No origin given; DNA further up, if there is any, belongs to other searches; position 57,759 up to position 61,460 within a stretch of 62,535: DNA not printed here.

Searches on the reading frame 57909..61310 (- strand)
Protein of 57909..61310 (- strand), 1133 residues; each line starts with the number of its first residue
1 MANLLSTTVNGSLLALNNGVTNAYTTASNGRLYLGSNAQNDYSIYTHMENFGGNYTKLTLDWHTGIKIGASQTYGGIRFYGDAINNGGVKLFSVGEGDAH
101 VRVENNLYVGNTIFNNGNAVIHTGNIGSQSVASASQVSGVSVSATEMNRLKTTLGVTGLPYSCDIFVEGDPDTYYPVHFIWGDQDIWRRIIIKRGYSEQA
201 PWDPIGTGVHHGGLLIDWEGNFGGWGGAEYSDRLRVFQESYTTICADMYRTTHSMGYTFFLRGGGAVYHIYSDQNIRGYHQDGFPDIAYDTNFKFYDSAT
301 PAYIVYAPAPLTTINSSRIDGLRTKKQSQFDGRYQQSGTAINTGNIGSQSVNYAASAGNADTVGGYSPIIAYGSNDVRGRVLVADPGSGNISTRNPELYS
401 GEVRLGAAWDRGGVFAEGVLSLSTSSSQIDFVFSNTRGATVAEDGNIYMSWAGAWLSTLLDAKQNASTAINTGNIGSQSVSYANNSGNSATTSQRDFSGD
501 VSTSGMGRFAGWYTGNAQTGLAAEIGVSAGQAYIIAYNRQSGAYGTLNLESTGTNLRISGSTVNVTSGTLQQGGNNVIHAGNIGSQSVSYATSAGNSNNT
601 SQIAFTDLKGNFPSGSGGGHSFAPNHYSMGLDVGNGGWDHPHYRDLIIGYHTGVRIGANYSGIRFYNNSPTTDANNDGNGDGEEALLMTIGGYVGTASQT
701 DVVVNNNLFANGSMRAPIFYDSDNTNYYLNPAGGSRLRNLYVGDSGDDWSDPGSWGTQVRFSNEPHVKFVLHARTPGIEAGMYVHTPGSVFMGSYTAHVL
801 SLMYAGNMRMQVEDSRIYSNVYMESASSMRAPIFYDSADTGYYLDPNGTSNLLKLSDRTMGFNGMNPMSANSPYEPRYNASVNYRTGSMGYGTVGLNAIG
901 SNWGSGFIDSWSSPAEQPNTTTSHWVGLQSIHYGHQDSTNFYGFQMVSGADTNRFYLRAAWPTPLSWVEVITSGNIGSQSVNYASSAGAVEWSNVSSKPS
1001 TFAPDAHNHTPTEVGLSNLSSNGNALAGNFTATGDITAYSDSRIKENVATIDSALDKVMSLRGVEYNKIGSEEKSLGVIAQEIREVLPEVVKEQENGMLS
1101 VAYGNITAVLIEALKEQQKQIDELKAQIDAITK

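Call 33: search_protein_families(library=phrogs, proteins=[window:57909-61310:-], max_evalue=0.001)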
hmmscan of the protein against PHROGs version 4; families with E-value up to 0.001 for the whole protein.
window:57909-61310:- (1133 aa): 25 families
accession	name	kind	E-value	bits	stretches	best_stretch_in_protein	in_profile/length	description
phrog_25032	-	unknown function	2.4e-45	155.4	1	130-430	1375-1659/1978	-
phrog_11011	-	tail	2.3e-32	112.9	1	1021-1129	1162-1278/1291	long tail fiber protein distal subunit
phrog_18186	-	tail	2.9e-32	113.1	1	975-1128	426-574/582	baseplate wedge subunit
phrog_8215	-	tail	3.7e-31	109.3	1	1018-1129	888-997/1000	baseplate wedge initiator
phrog_5668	-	tail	5.5e-31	108.2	1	977-1132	1395-1562/1567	tail fiber protein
phrog_21722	-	tail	1.1e-28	101.1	1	1025-1129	465-569/576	long tail fiber protein distal subunit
phrog_25788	-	tail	6.1e-26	92.2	1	985-1126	478-601/603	tail fiber protein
phrog_25848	-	tail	2.2e-25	90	1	1019-1131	484-594/598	tail fiber protein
phrog_5481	-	tail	5.5e-20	72.5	1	809-1130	678-1022/1043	tail fiber protein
phrog_19966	-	tail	8.5e-20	71.9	1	1023-1127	616-723/724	long tail fiber protein distal subunit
phrog_33119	-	tail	2.2e-19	70.5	1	1026-1131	534-637/643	long tail fiber protein distal subunit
phrog_5667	-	tail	1.3e-18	68.1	1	1028-1127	679-785/786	long tail fiber protein distal subunit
phrog_19567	-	tail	1.6e-18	67.2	1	1018-1128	1264-1378/1379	tail fiber protein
phrog_14572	-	tail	2.2e-17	64.2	1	1034-1130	359-472/484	tail fiber protein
phrog_1469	-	tail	5e-16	57.9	1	1018-1118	2508-2606/2607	baseplate wedge subunit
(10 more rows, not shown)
